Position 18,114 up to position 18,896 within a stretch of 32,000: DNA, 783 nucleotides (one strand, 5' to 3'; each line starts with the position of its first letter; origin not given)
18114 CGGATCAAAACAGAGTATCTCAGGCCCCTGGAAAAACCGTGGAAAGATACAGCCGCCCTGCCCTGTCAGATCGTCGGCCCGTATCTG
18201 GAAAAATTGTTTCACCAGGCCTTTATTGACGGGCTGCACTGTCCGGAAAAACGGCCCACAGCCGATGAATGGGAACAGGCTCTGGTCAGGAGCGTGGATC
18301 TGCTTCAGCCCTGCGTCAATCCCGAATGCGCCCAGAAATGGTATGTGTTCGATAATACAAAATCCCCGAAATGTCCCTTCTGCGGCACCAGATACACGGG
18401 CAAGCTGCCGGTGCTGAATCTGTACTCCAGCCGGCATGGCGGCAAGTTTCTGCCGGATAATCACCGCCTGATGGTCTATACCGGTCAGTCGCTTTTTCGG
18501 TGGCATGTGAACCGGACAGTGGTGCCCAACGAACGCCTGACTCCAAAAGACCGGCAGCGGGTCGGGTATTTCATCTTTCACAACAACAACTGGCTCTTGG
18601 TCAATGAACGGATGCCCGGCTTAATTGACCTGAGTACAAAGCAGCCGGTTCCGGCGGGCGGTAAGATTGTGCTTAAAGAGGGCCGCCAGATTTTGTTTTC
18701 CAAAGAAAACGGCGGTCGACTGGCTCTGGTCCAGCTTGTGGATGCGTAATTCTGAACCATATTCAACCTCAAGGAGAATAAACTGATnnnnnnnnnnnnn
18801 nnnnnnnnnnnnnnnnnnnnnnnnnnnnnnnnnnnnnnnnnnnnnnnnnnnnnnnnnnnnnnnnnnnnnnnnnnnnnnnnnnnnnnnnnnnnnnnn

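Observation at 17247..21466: Ter-type kinase without its vWA/PP2C partners, operonic with a single-site Ca2+ exporter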

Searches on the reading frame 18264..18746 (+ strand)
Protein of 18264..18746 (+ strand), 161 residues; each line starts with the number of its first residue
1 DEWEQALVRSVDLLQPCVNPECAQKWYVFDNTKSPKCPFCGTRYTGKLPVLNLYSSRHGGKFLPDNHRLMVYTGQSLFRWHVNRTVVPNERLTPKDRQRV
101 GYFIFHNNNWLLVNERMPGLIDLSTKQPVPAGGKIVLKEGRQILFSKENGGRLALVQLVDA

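Call 32: predict_structure(alignment_id=A2)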
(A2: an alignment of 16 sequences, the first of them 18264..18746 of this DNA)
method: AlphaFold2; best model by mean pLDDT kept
length: 161 residues; sequences in the alignment: 16
mean_pLDDT: 80.5   pTM: 0.75
mean pLDDT of the five models: 80.5, 80.1, 79.6, 78.9, 78.3
residues with pLDDT >= 90: 58; 70-90: 72; 50-70: 19; < 50: 12
segments of 3 or more residues with pLDDT < 50: 1-12
pLDDT, mean of each block of 10 residues (from residue 1): 37 62 69 68 81 85 82 84 86 87 85 93 94 95 93 91 66
secondary structure, 60 per line:
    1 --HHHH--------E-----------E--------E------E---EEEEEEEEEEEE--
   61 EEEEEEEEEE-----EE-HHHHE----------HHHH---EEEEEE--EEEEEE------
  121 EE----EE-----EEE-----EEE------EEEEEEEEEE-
elements in order: H3-6 E47-58 E61-70 H79-82 H94-97 E101-106 E109-114 E134-136 E142-144 E151-160

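Call 35: fold_search(model_id=the predicted structure, library=pdb)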
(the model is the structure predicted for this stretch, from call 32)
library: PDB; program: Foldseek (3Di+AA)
matches with E <= 10: 410; with E <= 0.001: 0
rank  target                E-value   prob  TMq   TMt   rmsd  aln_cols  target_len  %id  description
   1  3elv_B                1.7e-03  1.00  0.42  0.46   6.0       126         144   13  Crystal Structure of Full-Length Yeast Pml1p (released 2009-02-10)
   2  2jkd_B                2.3e-03  1.00  0.41  0.45   6.3       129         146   12  Structure of the yeast Pml1 splicing factor and its integration into the RES complex (released 2008-09-26)
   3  6hc1_A                2.5e-03  1.00  0.35  0.51   6.1       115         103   12  Bdellovibrio bacteriovorus DgcB FHA in complex with phosphorylated N-terminal peptide (released 2019-08-28)
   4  5lqw_N                2.7e-03  1.00  0.40  0.41   6.2       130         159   13  yeast activated spliceosome (released 2016-10-05)
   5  2jkd_A                3.1e-03  1.00  0.43  0.45   6.3       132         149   10  Structure of the yeast Pml1 splicing factor and its integration into the RES complex (released 2008-09-26)
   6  4jon_D                3.3e-03  1.00  0.36  0.46   6.6       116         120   15  Crystal structure of a centrosomal protein 170kDa, transcript variant beta (CEP170) from Homo sapiens at 2.15 A resolu (released 2013-04-17)
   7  6hc0_D                3.7e-03  1.00  0.43  0.64   5.4       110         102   12  Bdellovibrio bacteriovorus DgcB FHA domain, tail complex (released 2019-08-28)
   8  4jon_A                3.9e-03  1.00  0.36  0.45   6.6       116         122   15  Crystal structure of a centrosomal protein 170kDa, transcript variant beta (CEP170) from Homo sapiens at 2.15 A resolu (released 2013-04-17)
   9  4jon_B                5.7e-03  1.00  0.36  0.45   6.6       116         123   15  Crystal structure of a centrosomal protein 170kDa, transcript variant beta (CEP170) from Homo sapiens at 2.15 A resolu (released 2013-04-17)
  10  6hc0_B                6.3e-03  1.00  0.39  0.56   5.7       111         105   10  Bdellovibrio bacteriovorus DgcB FHA domain, tail complex (released 2019-08-28)
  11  5e50_A                6.6e-03  1.00  0.39  0.54   6.0       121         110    9  APLF/XRCC4 complex (released 2015-11-18)
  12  3els                  7.0e-03  1.00  0.41  0.45   6.1       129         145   10  Crystal Structure of Yeast Pml1p, Residues 51-204 (released 2009-02-10)
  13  4jon_C                7.8e-03  1.00  0.36  0.47   6.6       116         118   15  Crystal structure of a centrosomal protein 170kDa, transcript variant beta (CEP170) from Homo sapiens at 2.15 A resolu (released 2013-04-17)
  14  4jon_E                7.8e-03  1.00  0.36  0.45   6.6       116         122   15  Crystal structure of a centrosomal protein 170kDa, transcript variant beta (CEP170) from Homo sapiens at 2.15 A resolu (released 2013-04-17)
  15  7dco_Y                8.7e-03  1.00  0.40  0.38   6.2       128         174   11  Cryo-EM structure of the activated spliceosome (Bact complex) at an atomic resolution of 2.5 angstrom (released 2021-03-17)
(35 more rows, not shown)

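Call 66: search_protein_families(library=pfam, alignment_id=A2, max_evalue=10)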
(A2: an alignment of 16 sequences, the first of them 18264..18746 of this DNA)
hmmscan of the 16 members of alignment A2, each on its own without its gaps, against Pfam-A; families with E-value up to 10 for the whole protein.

A. member 1, window:18264-18746:+ (161 aa): 4 families
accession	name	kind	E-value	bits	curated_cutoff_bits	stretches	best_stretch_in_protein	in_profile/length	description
PF19134.6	DUF5817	-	0.073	13.5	31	1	21-44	8-31/57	Domain of unknown function (DUF5817)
PF10276.14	zf-CHCC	-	0.18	12.3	27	1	26-44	19-37/37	Zinc-finger domain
PF19437.4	VCIP135_N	-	0.18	11.9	27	1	15-46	14-45/169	VCIP135 N-terminal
PF24110.1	DUF7385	-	0.19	11.8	28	1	17-43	9-35/72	Family of unknown function (DUF7385)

B. families by the number of members that match (of 16 scanned): 12 families
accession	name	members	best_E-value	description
PF24110.1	DUF7385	10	0.01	Family of unknown function (DUF7385)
PF19134.6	DUF5817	4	0.073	Domain of unknown function (DUF5817)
PF14447.12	Prok-RING_4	3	0.0055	Prokaryotic RING finger family 4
PF14369.11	Zn_ribbon_19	2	0.053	zinc-ribbon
PF13639.12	zf-RING_2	2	0.069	Ring finger domain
PF16745.11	RsgA_N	1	0.022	RsgA N-terminal domain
PF14169.11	YdjO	1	0.023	Cold-inducible protein YdjO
PF23015.2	zf-WIZ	1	0.17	Zinc finger found in WIZ protein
PF10276.14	zf-CHCC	1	0.18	Zinc-finger domain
PF19437.4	VCIP135_N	1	0.18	VCIP135 N-terminal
PF16622.11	zf-C2H2_11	1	0.25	zinc-finger C2H2-type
PF24166.1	DUF7410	1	0.8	Domain of unknown function (DUF7410)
